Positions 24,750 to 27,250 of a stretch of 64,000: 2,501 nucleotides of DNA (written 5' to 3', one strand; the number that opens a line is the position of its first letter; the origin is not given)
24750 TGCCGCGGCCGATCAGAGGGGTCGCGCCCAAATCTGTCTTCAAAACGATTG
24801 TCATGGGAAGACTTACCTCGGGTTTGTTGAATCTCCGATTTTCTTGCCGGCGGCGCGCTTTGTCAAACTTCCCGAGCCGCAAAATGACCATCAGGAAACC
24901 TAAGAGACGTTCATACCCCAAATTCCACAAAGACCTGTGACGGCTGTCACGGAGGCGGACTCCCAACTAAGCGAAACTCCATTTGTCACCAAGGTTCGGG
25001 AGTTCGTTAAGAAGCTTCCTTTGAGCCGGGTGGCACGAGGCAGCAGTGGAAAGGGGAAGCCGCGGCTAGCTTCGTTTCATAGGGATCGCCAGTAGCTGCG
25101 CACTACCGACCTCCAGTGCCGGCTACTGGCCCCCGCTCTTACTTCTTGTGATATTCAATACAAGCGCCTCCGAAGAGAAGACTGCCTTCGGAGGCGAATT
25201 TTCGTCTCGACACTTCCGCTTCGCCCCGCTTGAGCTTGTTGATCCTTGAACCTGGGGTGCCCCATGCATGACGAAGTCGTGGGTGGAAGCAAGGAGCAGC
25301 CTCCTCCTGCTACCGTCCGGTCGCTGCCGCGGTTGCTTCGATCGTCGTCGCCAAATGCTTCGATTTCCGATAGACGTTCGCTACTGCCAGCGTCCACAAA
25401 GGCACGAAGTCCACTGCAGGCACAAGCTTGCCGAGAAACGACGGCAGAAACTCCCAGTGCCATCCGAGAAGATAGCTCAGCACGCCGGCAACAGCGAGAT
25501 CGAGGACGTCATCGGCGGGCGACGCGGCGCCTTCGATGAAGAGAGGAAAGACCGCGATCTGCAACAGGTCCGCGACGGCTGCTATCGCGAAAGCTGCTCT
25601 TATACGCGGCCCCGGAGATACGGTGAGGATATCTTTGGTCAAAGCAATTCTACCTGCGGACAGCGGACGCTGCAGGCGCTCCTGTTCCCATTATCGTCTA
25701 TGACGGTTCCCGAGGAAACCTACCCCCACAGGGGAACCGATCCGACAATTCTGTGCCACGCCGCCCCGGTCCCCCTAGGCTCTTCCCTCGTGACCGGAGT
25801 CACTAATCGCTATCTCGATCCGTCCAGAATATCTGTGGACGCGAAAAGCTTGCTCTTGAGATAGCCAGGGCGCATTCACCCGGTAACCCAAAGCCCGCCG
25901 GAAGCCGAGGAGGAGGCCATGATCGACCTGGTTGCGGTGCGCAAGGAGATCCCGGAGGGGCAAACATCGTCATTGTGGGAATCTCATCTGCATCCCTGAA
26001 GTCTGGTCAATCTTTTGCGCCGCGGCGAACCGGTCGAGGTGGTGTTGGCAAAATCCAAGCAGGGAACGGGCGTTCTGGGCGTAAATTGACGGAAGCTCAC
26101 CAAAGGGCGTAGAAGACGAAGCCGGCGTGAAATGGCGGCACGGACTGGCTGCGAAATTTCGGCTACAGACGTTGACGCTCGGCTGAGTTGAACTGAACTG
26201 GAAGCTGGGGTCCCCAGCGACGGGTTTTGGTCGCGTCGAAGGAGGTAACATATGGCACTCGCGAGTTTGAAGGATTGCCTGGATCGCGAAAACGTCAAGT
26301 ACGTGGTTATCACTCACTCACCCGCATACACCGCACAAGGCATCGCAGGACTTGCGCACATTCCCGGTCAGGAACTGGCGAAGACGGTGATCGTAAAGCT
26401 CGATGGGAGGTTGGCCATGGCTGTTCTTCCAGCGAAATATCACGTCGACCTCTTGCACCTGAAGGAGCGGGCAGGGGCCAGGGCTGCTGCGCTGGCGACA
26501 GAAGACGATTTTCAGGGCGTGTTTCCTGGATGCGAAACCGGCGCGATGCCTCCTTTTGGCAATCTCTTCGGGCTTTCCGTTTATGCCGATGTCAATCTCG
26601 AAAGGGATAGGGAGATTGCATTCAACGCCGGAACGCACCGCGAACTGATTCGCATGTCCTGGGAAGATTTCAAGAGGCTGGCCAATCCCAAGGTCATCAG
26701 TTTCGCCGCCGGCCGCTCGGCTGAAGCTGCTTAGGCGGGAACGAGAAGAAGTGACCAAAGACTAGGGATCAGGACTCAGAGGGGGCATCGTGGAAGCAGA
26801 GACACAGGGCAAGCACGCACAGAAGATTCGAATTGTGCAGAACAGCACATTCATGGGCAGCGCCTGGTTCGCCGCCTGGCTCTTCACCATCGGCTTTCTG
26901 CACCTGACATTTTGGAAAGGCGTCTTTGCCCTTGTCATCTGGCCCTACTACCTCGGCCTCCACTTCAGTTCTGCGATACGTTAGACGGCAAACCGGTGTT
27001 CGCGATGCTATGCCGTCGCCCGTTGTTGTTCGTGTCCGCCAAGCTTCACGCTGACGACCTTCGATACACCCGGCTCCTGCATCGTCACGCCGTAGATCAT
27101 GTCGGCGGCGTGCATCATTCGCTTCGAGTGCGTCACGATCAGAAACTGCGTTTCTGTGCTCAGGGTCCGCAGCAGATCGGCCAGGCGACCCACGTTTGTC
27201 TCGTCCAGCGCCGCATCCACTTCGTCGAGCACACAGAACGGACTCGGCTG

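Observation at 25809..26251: RBS-led small ORF with an in-frame Pro-UGA upstream of a tRNA-editing deacylase: recoding, arrest peptide or pseudogene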

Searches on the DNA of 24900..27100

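Call 4: search_rna_families(source=window, start=24900, end=27100, threshold=evalue, max_evalue=5)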
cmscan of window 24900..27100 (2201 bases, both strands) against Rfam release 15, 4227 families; matches with E-value up to 5: 3.
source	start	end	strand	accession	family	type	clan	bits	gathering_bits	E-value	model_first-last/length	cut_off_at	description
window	25040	25122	-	RF00711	mir-449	Gene; miRNA;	CL00087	18.1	60.4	1.5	1-86/86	no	mir-449 microRNA precursor family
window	25406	25533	-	RF02571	Mcr7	Gene; sRNA;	-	14.3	380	1.2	1-351/351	no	mcr7 sRNA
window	26057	26074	+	RF01704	Glutamine-II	Cis-reg; riboswitch;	-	13.3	33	4.2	39-56/60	no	Glutamine-II riboswitch aptamer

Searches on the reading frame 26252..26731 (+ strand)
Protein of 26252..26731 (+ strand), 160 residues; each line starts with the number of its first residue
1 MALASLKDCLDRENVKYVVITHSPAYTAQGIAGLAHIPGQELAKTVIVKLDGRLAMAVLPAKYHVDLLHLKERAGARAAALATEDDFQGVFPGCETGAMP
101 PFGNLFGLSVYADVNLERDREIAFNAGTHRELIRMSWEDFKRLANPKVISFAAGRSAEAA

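Call 6: search_protein_families(library=pfam, proteins=[window:26252-26731:+], max_evalue=1)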
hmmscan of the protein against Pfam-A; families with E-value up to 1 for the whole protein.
window:26252-26731:+ (160 aa): 1 family
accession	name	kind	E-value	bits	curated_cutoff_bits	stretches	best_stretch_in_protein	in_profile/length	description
PF04073.20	tRNA_edit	-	1e-23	84.2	25.5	1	22-143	1-123/123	Aminoacyl-tRNA editing domain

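Call 42: find_encoding_contigs(protein=window:26252-26731:+, flank=1500, max_places=10)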
Protein window:26252-26731:+ (160 aa): 4 contigs read that carry it; 4 places shown.
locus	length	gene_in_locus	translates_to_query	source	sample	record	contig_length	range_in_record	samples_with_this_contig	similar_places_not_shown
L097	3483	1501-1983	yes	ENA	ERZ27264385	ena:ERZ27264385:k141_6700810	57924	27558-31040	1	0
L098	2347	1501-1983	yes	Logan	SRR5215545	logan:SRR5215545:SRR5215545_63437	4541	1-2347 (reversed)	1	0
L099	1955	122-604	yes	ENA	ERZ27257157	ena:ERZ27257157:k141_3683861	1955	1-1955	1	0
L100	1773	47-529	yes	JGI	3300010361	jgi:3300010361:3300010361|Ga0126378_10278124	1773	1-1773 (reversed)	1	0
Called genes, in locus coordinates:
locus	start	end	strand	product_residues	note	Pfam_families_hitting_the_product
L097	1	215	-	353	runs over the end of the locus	PF01259:SAICAR_synt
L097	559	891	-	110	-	-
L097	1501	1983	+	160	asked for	PF04073:tRNA_edit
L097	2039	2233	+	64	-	-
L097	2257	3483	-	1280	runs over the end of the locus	PF02463:SMC_N, PF13304:AAA_21 (faint), PF13476:AAA_23 (weak), PF02463:SMC_N, PF06470:SMC_hinge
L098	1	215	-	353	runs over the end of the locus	PF01259:SAICAR_synt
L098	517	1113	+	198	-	-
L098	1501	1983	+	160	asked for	PF04073:tRNA_edit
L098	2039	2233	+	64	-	-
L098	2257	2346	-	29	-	?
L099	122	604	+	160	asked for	PF04073:tRNA_edit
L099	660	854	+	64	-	-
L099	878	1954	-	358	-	?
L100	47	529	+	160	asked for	PF04073:tRNA_edit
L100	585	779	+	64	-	-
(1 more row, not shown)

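Call 46: search_protein_families(library=ncbifam, proteins=[window:26252-26731:+], max_evalue=0.01)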
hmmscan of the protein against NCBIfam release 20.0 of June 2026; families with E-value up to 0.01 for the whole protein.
window:26252-26731:+ (160 aa): 2 families
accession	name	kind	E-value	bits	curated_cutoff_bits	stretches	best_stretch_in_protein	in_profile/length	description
TIGR00011.1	YbaK_EbsC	equivalog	1e-09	38.3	153.25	1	9-150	6-150/152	Cys-tRNA(Pro) deacylase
NF006625.0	PRK09194.1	equivalog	0.00033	19.7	558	1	25-138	257-370/559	proline--tRNA ligase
